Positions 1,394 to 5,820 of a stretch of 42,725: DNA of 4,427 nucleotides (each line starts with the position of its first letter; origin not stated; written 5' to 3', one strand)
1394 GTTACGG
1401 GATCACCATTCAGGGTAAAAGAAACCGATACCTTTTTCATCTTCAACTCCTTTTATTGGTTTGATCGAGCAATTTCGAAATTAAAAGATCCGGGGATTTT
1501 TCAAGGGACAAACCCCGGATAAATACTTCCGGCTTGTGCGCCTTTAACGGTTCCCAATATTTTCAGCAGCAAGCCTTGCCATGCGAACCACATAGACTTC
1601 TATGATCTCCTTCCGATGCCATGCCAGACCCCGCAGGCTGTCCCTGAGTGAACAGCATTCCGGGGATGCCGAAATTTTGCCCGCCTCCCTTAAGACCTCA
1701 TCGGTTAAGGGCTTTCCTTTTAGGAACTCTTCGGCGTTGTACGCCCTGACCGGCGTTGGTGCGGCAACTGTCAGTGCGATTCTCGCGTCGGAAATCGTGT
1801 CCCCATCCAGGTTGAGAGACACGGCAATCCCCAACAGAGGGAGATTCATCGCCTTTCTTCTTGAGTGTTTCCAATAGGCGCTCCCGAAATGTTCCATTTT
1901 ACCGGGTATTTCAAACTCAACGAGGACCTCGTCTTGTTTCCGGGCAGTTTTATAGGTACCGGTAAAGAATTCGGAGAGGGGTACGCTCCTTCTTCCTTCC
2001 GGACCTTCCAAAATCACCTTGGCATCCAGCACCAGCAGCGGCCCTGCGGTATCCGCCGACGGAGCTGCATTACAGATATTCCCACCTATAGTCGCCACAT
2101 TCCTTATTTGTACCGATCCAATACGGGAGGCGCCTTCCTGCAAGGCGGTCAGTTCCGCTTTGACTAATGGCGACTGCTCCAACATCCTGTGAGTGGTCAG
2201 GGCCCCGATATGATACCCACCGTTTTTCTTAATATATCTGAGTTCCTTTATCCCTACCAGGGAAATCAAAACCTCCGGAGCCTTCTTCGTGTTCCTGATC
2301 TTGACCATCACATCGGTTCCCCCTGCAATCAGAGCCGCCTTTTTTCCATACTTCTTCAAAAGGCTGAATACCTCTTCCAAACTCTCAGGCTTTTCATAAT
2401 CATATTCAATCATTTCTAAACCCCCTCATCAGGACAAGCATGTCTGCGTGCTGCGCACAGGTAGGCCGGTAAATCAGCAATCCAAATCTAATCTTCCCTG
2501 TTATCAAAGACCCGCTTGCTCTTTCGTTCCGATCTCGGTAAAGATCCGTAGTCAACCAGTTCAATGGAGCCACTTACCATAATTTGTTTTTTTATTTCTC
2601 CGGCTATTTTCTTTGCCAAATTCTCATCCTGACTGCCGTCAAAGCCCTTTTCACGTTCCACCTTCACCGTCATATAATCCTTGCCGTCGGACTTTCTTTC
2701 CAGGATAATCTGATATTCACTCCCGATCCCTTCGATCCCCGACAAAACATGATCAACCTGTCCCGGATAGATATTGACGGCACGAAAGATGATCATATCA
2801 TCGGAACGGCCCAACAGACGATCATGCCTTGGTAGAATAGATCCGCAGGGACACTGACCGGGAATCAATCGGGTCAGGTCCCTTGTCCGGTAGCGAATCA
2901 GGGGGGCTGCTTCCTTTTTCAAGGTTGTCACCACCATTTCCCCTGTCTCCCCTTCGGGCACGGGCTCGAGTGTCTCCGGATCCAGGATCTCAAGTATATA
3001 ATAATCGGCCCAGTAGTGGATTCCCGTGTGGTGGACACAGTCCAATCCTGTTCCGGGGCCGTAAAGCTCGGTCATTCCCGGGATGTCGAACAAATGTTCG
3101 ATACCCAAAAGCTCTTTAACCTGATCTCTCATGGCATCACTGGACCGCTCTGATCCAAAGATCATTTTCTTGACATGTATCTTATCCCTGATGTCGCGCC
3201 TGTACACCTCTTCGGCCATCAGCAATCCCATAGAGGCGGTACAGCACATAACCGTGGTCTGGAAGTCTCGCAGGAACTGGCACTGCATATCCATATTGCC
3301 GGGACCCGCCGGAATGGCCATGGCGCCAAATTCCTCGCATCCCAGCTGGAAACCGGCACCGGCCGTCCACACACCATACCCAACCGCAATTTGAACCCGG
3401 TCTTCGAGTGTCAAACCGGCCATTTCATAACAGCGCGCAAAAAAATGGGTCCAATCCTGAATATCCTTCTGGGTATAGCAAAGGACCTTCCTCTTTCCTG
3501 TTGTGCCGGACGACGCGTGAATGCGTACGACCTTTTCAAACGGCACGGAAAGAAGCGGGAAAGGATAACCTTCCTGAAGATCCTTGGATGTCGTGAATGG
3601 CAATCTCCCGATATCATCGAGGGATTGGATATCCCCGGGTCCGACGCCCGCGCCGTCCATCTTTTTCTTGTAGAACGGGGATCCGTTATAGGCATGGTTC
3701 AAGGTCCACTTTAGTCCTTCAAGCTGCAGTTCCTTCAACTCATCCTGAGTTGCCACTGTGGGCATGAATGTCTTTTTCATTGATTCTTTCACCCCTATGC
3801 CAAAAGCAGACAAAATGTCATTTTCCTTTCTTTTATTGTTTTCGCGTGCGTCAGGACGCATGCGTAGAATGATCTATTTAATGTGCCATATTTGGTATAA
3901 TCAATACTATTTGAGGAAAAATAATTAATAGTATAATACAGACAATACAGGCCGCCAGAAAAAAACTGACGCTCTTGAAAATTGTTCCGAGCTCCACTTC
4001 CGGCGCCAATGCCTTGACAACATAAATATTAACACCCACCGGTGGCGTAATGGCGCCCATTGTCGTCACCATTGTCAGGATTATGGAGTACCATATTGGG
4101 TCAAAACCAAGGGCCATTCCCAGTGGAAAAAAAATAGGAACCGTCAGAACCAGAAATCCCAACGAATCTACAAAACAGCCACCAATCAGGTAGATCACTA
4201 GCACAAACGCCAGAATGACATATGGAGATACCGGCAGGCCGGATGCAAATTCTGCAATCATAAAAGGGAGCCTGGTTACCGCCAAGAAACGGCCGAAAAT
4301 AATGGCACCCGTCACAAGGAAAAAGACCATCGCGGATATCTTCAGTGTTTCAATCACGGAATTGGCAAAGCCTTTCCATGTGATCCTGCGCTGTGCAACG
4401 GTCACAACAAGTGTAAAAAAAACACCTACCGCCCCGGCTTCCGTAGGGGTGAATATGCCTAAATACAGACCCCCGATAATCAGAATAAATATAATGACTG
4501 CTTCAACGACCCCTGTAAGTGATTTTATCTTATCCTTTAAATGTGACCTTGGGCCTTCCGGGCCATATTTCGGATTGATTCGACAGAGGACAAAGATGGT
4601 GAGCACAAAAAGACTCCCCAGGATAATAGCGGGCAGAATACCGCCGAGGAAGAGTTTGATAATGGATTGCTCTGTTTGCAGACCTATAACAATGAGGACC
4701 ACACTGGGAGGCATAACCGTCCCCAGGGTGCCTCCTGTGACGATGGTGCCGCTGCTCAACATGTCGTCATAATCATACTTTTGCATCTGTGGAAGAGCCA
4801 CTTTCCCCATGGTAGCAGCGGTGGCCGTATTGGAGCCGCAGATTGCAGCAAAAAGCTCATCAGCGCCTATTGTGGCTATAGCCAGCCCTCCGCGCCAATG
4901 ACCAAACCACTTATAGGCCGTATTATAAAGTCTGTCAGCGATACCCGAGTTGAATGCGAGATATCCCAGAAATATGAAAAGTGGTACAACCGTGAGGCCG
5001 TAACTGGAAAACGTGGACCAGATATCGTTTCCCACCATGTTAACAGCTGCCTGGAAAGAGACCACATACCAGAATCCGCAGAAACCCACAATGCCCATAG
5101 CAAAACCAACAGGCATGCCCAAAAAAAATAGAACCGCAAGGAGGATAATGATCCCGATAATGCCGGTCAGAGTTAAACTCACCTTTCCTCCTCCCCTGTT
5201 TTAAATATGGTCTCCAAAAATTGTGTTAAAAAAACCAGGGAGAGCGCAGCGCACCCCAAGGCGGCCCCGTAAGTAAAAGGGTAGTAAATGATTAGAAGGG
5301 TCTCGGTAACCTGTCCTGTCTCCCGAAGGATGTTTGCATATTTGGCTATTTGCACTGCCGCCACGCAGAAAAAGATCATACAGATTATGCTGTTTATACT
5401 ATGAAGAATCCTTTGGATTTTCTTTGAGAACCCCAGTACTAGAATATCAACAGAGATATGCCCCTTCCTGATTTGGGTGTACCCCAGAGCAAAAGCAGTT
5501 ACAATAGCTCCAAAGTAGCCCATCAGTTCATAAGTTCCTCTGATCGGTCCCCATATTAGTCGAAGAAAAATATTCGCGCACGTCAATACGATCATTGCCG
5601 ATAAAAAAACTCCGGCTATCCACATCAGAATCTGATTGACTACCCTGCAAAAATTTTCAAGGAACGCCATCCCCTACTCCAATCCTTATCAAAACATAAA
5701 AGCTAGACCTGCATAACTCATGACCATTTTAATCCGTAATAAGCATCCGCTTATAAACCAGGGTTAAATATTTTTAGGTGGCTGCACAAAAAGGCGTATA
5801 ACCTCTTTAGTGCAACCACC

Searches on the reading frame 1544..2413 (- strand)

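Call 13: search_protein_families(library=pfam, proteins=[window:1544-2413:-])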
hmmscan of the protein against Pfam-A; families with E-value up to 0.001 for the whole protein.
window:1544-2413:- (289 aa): 2 families
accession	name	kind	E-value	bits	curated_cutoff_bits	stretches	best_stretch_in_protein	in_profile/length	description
PF00941.27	FAD_binding_5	-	4.1e-50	170.4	27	1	4-170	3-168/170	FAD binding domain in molybdopterin dehydrogenase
PF03450.22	CO_deh_flav_C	-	5.6e-20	71.8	25.5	1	180-279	2-99/102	CO dehydrogenase flavoprotein C-terminal domain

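Call 43: search_protein_families(library=ncbifam, proteins=[window:1544-2413:-], max_evalue=1e-10)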
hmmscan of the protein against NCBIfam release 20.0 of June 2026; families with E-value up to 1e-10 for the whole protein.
window:1544-2413:- (289 aa): 7 families
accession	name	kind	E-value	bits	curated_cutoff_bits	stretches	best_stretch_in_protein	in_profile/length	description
NF043083.1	XdhB_XDHase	equivalog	1.6e-75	253.9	310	1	5-285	6-286/289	xanthine dehydrogenase subunit XdhB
NF007427.0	PRK09971.1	equivalog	7.9e-71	238.6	287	1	5-279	6-280/292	xanthine dehydrogenase FAD-binding subunit XdhB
NF041019.1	glyceraldDH_beta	equivalog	1.1e-60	205.2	350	1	4-277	6-275/280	glyceraldehyde dehydrogenase subunit beta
TIGR02963.1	xanthine_xdhA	equivalog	2.1e-44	151.9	467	1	7-247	196-435/468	xanthine dehydrogenase small subunit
TIGR03195.1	4hydrxCoA_B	equivalog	1.3e-41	142.8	404.55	2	114-246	153-285/321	4-hydroxybenzoyl-CoA reductase subunit beta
TIGR03199.1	pucC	equivalog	7.6e-29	100.8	306.05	1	9-243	1-232/264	xanthine dehydrogenase subunit C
TIGR03312.1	Se_sel_red_FAD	hypoth_equivalog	2.3e-19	69.6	241.5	1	5-242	3-215/257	molybdopterin-dependent oxidoreductase FAD-binding subunit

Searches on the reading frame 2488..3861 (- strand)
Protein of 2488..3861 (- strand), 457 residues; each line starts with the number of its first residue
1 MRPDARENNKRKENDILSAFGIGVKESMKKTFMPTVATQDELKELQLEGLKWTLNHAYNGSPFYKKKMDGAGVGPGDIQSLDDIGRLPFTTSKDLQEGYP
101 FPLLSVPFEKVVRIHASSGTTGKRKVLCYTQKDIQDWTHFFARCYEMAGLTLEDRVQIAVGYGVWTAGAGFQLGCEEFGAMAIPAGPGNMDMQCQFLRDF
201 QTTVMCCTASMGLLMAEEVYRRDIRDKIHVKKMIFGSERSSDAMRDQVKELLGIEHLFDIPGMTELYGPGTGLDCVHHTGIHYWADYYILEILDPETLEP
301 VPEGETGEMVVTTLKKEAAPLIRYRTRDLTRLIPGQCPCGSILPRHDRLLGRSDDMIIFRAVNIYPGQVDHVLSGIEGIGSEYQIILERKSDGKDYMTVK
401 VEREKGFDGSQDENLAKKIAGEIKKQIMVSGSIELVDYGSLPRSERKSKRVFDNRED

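Call 13: search_protein_families(library=pfam, proteins=[window:2488-3861:-])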
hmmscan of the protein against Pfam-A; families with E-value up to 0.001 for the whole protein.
window:2488-3861:- (457 aa): 2 families
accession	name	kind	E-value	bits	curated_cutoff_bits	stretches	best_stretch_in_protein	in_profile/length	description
PF14535.12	AMP-binding_C_2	-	1.3e-28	99.5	25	1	362-455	2-96/96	AMP-binding enzyme C-terminal domain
PF00501.34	AMP-binding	-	1.6e-13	50.7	29.9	1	114-311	167-374/384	AMP-binding enzyme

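Call 43: search_protein_families(library=ncbifam, proteins=[window:2488-3861:-], max_evalue=1e-10)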
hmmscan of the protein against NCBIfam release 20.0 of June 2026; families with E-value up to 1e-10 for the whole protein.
window:2488-3861:- (457 aa): 6 families
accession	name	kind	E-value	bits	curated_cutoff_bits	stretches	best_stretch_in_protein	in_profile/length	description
TIGR02155.1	PA_CoA_ligase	equivalog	6.8e-122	407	646.3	1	37-455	3-422/422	phenylacetate--CoA ligase PaaK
NF041878.1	paak_haloarch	equivalog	3.3e-118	395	700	1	37-455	8-427/427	phenylacetate--CoA ligase PaaK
NF045666.1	DVU1553_fam_AMP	equivalog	2.8e-60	204.1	300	1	34-352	15-330/331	DVU_1553 family AMP-dependent CoA ligase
NF053551.1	FlxY_rubin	equivalog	7.3e-54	183.1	520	1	37-453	4-422/424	flexirubin biosynthesis putative acyl-CoA ligase FlxY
NF041217.1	BagE_FevW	exception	1.7e-38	132.7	800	1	37-441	8-392/424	bagremycin/ferroverdin synthetase BagE/FevW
TIGR03335.1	F390_ftsA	equivalog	8.6e-37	126.9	458.7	1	39-421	11-399/445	coenzyme F390 synthetase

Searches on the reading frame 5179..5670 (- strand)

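Call 13: search_protein_families(library=pfam, proteins=[window:5179-5670:-])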
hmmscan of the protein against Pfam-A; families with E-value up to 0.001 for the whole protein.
window:5179-5670:- (163 aa): 1 family
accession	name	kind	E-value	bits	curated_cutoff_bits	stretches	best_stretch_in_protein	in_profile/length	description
PF04290.18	DctQ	-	5.6e-16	59.1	28.3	1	26-155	1-130/132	Tripartite ATP-independent periplasmic transporters, DctQ component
